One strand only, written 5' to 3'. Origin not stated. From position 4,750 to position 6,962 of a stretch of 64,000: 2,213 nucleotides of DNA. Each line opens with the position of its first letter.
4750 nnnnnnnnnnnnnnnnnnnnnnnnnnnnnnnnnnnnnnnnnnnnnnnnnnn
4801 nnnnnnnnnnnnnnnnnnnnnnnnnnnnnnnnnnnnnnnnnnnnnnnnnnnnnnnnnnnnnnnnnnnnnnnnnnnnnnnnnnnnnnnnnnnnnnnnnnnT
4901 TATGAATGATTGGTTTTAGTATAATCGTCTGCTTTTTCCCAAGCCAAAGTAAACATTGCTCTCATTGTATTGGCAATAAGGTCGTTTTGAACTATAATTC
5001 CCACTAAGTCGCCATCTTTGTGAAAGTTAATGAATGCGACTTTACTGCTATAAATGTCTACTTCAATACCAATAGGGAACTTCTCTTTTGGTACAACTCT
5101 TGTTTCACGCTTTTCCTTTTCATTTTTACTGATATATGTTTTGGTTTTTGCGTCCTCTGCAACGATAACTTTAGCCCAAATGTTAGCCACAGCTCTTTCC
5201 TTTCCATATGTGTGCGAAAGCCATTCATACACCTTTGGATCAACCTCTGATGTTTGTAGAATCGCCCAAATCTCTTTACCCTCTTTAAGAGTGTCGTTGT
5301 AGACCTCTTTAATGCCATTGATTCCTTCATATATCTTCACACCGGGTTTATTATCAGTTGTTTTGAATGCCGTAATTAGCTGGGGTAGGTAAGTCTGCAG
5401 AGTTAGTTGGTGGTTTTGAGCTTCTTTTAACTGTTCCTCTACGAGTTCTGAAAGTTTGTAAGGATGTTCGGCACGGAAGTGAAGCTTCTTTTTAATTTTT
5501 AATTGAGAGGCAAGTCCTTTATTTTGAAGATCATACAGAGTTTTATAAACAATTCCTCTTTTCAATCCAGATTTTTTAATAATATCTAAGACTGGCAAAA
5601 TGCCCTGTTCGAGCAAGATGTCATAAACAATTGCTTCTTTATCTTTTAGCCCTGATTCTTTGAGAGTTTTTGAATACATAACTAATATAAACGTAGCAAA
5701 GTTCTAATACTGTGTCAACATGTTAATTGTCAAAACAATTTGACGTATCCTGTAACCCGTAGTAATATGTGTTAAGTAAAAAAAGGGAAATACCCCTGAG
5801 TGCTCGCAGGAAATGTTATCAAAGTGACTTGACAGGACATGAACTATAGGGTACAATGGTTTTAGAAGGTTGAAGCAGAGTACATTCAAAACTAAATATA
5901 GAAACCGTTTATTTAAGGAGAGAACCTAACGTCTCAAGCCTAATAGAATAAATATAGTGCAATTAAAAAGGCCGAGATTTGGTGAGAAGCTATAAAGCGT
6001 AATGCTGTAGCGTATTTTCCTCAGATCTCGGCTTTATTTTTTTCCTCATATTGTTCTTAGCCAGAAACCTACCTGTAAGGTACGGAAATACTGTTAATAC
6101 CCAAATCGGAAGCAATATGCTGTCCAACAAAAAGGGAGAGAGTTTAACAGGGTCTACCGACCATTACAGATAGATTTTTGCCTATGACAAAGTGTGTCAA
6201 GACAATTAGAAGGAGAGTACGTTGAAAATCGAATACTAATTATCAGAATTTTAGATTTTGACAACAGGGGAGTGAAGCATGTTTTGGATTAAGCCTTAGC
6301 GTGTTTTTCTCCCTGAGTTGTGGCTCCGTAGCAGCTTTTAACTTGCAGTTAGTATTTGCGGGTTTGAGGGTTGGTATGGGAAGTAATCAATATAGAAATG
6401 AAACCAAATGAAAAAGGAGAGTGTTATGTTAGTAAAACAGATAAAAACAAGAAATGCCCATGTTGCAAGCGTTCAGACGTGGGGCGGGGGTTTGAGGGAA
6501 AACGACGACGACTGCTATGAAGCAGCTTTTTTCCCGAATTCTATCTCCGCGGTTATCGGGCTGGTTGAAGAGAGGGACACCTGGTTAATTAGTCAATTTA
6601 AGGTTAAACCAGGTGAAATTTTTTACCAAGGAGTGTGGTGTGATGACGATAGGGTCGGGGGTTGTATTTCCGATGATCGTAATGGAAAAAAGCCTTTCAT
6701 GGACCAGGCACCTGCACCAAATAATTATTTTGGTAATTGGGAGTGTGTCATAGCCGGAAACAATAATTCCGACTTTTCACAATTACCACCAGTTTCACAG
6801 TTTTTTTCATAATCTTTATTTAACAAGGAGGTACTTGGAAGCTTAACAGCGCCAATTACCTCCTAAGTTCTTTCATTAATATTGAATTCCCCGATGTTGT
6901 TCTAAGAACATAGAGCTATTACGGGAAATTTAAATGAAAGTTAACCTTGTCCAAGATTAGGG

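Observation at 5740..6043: Candidate ~180-nt small RNA driven by a textbook sigma70 promoter and closed by an intrinsic terminator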

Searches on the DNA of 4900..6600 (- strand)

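Call 5: search_rna_families(source=window, start=5500, end=6600, threshold=evalue, max_evalue=10, show_alignments=3)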
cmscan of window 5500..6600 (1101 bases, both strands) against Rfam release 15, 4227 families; matches with E-value up to 10: 4.
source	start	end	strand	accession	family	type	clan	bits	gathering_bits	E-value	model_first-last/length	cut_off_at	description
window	5975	6029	-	RF00569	SNORD19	Gene; snRNA; snoRNA; CD-box;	CL00048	23.3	35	0.17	1-76/76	no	Small nucleolar RNA SNORD19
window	6280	6335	+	RF04055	mir-1261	Gene; miRNA;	-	19.1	91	1.4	1-82/82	no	mir-1261 microRNA precursor family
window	5959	6041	+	RF03616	MIR1888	Gene; miRNA;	-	15.9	72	9.3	1-101/101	no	MIR1888 microRNA precursor family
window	5908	6035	+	RF02503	Atu_C9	Gene; sRNA;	-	11.4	40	2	91-192/192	no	Rhizobiales sRNA Atu_C9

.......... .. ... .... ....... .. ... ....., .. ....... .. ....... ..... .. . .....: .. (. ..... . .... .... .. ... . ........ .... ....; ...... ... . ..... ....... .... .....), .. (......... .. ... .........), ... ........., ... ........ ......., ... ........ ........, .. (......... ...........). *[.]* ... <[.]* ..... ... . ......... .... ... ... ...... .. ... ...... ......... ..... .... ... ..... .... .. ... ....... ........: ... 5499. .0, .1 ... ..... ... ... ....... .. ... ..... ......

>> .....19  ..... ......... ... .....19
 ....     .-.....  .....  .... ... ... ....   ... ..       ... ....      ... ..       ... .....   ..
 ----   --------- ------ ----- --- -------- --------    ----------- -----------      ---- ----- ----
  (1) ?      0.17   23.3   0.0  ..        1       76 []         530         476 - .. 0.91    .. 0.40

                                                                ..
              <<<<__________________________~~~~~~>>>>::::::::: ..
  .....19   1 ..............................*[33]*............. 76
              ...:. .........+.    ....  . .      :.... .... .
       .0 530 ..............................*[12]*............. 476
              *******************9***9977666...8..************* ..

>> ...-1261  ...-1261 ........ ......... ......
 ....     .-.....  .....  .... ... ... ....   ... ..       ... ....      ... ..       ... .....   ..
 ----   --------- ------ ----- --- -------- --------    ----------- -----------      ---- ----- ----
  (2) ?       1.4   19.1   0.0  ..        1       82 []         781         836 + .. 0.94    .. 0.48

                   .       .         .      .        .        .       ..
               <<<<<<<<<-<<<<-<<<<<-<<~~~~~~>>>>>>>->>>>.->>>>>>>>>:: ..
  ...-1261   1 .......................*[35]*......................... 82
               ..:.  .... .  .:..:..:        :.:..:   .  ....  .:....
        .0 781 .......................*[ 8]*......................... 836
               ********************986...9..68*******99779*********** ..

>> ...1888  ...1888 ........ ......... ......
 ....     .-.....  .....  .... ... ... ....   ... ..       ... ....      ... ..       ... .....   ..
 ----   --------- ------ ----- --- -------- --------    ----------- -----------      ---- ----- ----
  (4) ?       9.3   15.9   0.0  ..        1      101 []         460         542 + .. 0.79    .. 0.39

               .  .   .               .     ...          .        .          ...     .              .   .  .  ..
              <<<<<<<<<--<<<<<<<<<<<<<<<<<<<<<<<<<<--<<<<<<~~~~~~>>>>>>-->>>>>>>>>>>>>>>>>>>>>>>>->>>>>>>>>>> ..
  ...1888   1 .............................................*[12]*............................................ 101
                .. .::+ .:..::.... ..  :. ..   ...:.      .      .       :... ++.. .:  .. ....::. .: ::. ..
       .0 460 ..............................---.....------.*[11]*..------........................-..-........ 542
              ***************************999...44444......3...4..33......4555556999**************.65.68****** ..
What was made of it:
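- On Any Rfam 15 family (including 6S, SRP, tmRNA, RNase P, riboswitches, T-box, GOLLD/ROOL/OLE): Over 5500-6600 at E<=10 only snoRNA/miRNA noise appears, far below gathering scores (call 5).
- On Riboswitch / T-box leader: No Rfam hit (call 5).
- No Rfam riboswitch or T-box match, even at E<=10 (call 5).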

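Call 25: search_rna_families(sources=[L013, L016, L018, L022, L024, L092, L097, L098, L099, L096, L015], threshold=gathering)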
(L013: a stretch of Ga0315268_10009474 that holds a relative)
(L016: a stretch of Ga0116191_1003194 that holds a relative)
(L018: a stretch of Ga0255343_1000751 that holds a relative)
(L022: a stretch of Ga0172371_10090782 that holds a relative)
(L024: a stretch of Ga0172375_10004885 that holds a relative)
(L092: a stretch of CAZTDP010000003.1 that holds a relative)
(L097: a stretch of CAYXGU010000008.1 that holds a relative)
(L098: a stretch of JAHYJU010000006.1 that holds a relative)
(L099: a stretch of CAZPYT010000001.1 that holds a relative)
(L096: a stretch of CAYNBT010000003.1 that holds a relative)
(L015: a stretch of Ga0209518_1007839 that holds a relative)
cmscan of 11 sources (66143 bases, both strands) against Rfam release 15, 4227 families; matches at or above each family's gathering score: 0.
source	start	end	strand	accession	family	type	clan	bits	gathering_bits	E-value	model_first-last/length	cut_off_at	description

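Call 26: search_rna_families(source=L018, start=1800, end=3000, threshold=evalue, max_evalue=5)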
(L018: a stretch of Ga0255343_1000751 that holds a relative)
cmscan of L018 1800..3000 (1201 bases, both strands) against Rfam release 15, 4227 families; matches with E-value up to 5: 13.
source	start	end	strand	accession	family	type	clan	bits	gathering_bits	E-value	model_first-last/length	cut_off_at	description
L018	1959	2105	-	RF02792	sRNA162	Gene; antisense;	-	26.9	78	0.02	1-190/190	no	Archaeal Small RNA 162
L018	2630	2699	+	RF04106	mir-1303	Gene; miRNA;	-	25.6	107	0.03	1-85/85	no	mir-1303 microRNA precursor family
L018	2617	2715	-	RF03616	MIR1888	Gene; miRNA;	-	25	72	0.035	1-101/101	no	MIR1888 microRNA precursor family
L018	2490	2623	+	RF04205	MIR2606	Gene; miRNA;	-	23.6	139.7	0.94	1-165/165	no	MIR2606 microRNA precursor family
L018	2618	2714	+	RF03616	MIR1888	Gene; miRNA;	-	20.9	72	0.45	1-101/101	no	MIR1888 microRNA precursor family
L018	2494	2619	+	RF03940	MIR9563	Gene; miRNA;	-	20.2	90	0.73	1-127/127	no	MIR9563 microRNA precursor family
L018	2636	2693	-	RF04157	MIR9486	Gene; miRNA;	-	19.8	100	0.49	1-119/119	no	MIR9486 microRNA precursor family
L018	2491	2622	+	RF04128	MIR8562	Gene; miRNA;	-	19.2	211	0.79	1-242/242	no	MIR8562 microRNA precursor family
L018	2096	2119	-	RF03630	mir-2818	Gene; miRNA;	-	17.9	90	1.5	1-60/60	no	mir-2818 microRNA precursor family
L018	2490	2623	-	RF03940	MIR9563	Gene; miRNA;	-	17.9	90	3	1-127/127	no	MIR9563 microRNA precursor family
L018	1984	2107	+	RF00420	SNORA61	Gene; snRNA; snoRNA; HACA-box;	-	16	74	3.8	1-132/132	no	Small nucleolar RNA SNORA61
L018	2595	2637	+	RF00749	mir-208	Gene; miRNA;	-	15.4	56.4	3.7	1-77/77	no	mir-208 microRNA precursor family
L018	2551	2696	-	RF01673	PhrS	Gene; sRNA;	-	12.3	37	2.2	1-212/212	no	PhrS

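Call 54: search_rna_families(sources=[L100, L103, L105, L025, L027, L028, L029, L171, L172, L173, L101, L104], threshold=gathering)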
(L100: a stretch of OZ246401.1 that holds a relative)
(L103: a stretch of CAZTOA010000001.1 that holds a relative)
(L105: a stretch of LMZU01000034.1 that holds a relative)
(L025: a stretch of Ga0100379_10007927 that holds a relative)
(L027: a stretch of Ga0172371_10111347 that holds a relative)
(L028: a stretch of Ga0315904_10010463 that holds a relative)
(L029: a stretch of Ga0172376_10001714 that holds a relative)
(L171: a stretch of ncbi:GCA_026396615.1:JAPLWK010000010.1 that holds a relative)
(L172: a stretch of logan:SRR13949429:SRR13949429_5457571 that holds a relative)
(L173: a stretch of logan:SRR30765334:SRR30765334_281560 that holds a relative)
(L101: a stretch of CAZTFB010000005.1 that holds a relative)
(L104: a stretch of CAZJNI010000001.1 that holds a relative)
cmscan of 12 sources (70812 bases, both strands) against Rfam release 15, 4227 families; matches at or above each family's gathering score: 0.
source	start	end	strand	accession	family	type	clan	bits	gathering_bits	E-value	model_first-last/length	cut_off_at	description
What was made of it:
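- On Any Rfam 15 family (including 6S, SRP, tmRNA, RNase P, riboswitches, T-box, GOLLD/ROOL/OLE): Twenty-three related loci give no hits (calls 25, 54), and the L018 RNA region at E<=5 gives only noise (call 26).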

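Call 74: build_rna_model(alignment_id=A3)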
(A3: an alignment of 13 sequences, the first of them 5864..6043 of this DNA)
Model R1 built from alignment A3 (13 sequences, 268 columns); structure: RNAalifold consensus.
model positions 149; base pairs 21; branch points 0; effective number of sequences 3.75; information 0.59 bits per position. Calibrated on 0.2 Mb of random sequence (short: E-values are rough).
structure used (alignment columns):
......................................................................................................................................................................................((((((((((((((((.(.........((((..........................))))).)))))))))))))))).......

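Call 76: search_with_rna_model(model_id=R1, sources=[window, L013, L014, L015, L016, L017, L018, L019, L022, L024, L025, L027, L028, L029, L030, L032, L033, L092, L095, L096, L097, L098, L099, L100, L101, L103, L104, L105, L106, L107, L108, L110, L111, L112, L171, L172, L173], max_evalue=1, make_alignment=true)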
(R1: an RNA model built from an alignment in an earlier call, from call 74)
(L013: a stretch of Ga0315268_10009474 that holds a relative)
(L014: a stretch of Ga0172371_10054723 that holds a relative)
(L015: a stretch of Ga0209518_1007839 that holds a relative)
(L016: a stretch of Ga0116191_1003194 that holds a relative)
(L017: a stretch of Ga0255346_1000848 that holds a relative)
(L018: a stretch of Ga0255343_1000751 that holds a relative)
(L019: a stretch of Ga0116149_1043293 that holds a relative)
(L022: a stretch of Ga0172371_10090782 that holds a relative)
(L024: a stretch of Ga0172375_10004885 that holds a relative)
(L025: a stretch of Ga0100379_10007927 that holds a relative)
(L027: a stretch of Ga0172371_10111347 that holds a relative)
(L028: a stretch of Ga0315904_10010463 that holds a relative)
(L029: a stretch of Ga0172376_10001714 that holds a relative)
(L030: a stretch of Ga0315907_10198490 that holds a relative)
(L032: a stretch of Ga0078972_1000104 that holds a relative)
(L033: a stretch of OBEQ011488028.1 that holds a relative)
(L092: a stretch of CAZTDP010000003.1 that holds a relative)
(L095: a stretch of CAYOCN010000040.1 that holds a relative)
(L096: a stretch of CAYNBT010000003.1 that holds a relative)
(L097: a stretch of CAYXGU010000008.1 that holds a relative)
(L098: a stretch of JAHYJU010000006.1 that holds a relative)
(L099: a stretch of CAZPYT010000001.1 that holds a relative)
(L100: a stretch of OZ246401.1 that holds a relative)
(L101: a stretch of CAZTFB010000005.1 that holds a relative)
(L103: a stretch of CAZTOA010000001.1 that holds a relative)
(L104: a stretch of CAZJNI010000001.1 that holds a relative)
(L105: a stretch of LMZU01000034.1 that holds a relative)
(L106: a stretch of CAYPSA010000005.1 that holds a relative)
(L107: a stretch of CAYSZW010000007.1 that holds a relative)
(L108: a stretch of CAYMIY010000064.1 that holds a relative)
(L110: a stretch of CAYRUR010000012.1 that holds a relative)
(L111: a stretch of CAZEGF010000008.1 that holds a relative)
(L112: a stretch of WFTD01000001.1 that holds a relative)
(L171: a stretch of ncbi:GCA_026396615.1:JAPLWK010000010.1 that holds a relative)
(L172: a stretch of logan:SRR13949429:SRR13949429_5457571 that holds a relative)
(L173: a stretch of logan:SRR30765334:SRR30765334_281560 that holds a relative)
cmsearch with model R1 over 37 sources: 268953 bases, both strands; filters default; matches with E-value up to 1: 41.
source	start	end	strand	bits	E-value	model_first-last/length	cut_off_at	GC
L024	2669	2817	-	141.6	5.7e-24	1-149/149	no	0.4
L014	12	158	-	135.6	7.6e-23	1-149/149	no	0.41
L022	1938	2117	-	134.9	1e-22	1-149/149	no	0.39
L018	2634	2796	-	117.4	1.8e-19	1-149/149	no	0.31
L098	2662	2814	-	116.8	2.4e-19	1-149/149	no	0.29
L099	2703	2835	-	115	5e-19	1-149/149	no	0.34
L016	2665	2815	-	112.6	1.4e-18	1-149/149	no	0.4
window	5865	6039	+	110.7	3.2e-18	1-149/149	no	0.35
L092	2680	2816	-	109.8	4.7e-18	1-149/149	no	0.42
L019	1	159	-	108.4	8.5e-18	1-149/149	no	0.32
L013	2674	2814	-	107.8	1.1e-17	1-149/149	no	0.33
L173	2624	2802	-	96.3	1.5e-15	1-149/149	no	0.36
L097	1731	1876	-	76.2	8.5e-12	1-149/149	no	0.36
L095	956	1116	-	74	2.2e-11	1-149/149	no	0.32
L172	2658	2807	-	73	3.3e-11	1-149/149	no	0.43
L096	2666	2834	-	54.8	8.1e-08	1-149/149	no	0.4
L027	864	983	-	47.1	2.1e-06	1-149/149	no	0.38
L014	9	65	+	41.3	2.6e-05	93-149/149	no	0.39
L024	2612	2722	+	40.5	3.6e-05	1-149/149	no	0.34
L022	1880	1991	+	39.1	6.7e-05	1-149/149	no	0.37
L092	2583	2732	+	34.4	0.0005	1-149/149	no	0.41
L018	2614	2695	+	33.3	0.0008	76-149/149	no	0.32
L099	2698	2755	+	33.2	0.00084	91-149/149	no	0.34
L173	2570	2676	+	28.1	0.0073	1-149/149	no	0.36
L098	2651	2719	+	27.6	0.0092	85-149/149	no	0.28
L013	2676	2724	+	27.2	0.011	99-147/149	no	0.35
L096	2578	2720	+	22.4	0.086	1-149/149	no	0.37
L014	3374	3459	-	22.3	0.086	72-149/149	no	0.38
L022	1250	1298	-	22.1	0.094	1-149/149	no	0.27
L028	1883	2026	+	22.1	0.096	1-149/149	no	0.29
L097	1702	1790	+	22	0.1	57-149/149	no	0.35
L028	1991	2092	-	21.8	0.11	1-149/149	no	0.36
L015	2671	2722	-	20.6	0.18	1-149/149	no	0.42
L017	1874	2007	-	20.2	0.22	1-149/149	no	0.37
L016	2222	2378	-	18.2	0.51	1-149/149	no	0.3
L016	2571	2727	+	18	0.55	1-149/149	no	0.37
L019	1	64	+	18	0.56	97-149/149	5'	0.33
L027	868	914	+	17.2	0.78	100-145/149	no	0.47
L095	942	1085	+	16.7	0.96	1-149/149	no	0.34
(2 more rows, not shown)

Alignment A5: 41 matches aligned to the model, 264 columns, each read 5' to 3' on its own strand. Consensus structure (alignment columns), stored with it:
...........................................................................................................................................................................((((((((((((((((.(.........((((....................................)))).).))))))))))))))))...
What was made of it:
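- On Mobile or viral element RNA: There is one copy per locus (call 76).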

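Call 77: search_with_rna_model(model_id=R1, sources=[window, L013, L014, L016, L018, L019, L022, L024, L027, L092, L095, L096, L097, L098, L099, L172, L173], max_evalue=0.000005, make_alignment=true)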
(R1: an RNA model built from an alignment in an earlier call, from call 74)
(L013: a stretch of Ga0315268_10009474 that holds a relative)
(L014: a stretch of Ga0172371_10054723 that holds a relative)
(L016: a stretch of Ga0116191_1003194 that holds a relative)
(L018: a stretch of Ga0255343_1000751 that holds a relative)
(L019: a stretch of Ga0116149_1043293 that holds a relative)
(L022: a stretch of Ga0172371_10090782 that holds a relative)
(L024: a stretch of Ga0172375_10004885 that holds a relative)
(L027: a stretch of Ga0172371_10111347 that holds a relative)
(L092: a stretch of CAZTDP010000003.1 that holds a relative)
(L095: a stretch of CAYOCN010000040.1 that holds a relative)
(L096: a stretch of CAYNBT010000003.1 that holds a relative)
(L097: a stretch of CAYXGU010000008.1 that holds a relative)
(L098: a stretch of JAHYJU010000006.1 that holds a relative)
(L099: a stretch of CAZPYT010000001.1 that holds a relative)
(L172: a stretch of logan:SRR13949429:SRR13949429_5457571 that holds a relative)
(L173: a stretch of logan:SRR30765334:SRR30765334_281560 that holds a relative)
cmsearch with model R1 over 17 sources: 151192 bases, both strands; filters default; matches with E-value up to 0.000005: 17.
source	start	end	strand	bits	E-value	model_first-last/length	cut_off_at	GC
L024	2669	2817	-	141.6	3.2e-24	1-149/149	no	0.4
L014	12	158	-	135.6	4.3e-23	1-149/149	no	0.41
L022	1938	2117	-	134.9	5.7e-23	1-149/149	no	0.39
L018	2634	2796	-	117.4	1e-19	1-149/149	no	0.31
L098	2662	2814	-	116.8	1.3e-19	1-149/149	no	0.29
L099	2703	2835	-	115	2.8e-19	1-149/149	no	0.34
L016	2665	2815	-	112.6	7.9e-19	1-149/149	no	0.4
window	5865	6039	+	110.7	1.8e-18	1-149/149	no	0.35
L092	2680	2816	-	109.8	2.6e-18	1-149/149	no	0.42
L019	1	159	-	108.4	4.8e-18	1-149/149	no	0.32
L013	2674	2814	-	107.8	6.3e-18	1-149/149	no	0.33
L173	2624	2802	-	96.3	8.6e-16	1-149/149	no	0.36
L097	1731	1876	-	76.2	4.8e-12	1-149/149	no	0.36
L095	956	1116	-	74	1.2e-11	1-149/149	no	0.32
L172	2658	2807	-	73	1.9e-11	1-149/149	no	0.43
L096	2666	2834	-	54.8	4.5e-08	1-149/149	no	0.4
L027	864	983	-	47.1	1.2e-06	1-149/149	no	0.38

Alignment A6: 17 matches aligned to the model, 252 columns, each read 5' to 3' on its own strand. Consensus structure (alignment columns), stored with it:
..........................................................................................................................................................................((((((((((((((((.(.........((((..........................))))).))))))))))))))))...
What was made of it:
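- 5864..6043 (+): Predicted ~180-nt non-coding RNA: the sRNA module, i.e. the terminated form. The start point is inferred from the -10 hexamer. Covariance model R1 scores it 110.7 bits (E 1.8e-18) with homologues in 16 other loci (calls 74, 77).
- The module occurs as a single copy in 17 distinct loci (call 77).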

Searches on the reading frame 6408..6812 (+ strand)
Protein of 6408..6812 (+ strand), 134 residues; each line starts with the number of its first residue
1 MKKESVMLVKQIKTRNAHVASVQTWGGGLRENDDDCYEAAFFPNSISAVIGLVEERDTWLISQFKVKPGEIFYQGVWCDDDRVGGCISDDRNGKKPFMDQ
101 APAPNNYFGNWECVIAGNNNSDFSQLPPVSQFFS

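Call 10: search_protein_families(library=pfam, proteins=[window:6426-6812:+], max_evalue=0.01)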
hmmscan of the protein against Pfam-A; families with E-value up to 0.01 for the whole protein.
window:6426-6812:+ (128 aa): 0 families

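Call 13: find_encoding_contigs(protein=window:6408-6812:+, flank=4000, max_places=10)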
Protein window:6408-6812:+ (134 aa): 8 contigs read that carry it; 8 places shown.
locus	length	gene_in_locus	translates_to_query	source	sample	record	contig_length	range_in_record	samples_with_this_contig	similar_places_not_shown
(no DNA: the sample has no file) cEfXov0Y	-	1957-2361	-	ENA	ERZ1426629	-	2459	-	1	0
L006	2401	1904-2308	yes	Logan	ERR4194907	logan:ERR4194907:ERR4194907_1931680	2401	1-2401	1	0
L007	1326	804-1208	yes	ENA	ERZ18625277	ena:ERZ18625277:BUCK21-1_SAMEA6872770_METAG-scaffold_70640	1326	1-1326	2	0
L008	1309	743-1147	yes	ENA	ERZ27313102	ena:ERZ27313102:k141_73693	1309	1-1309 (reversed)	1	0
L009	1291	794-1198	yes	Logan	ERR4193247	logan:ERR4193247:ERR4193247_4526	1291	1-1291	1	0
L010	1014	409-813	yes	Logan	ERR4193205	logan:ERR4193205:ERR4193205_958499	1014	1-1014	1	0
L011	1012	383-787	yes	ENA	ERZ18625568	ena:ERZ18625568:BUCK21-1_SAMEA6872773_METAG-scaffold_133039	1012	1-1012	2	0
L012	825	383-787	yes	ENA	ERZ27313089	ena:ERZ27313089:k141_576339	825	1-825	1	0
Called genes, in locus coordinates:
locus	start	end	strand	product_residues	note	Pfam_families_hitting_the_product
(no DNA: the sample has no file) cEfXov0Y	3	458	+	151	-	?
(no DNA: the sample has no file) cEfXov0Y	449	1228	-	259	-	PF01978:TrmB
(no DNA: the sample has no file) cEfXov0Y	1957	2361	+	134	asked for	-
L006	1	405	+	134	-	?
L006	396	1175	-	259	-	PF01978:TrmB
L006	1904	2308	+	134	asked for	-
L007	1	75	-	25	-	?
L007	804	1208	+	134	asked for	-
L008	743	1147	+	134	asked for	-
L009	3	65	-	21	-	?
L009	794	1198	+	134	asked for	-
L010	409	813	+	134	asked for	-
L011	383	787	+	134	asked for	-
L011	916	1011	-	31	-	?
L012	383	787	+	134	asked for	-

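Call 88: search_protein_families(library=ncbifam, proteins=[window:6426-6812:+], max_evalue=0.01)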
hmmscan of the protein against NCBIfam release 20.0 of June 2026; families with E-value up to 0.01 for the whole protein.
window:6426-6812:+ (128 aa): 0 families
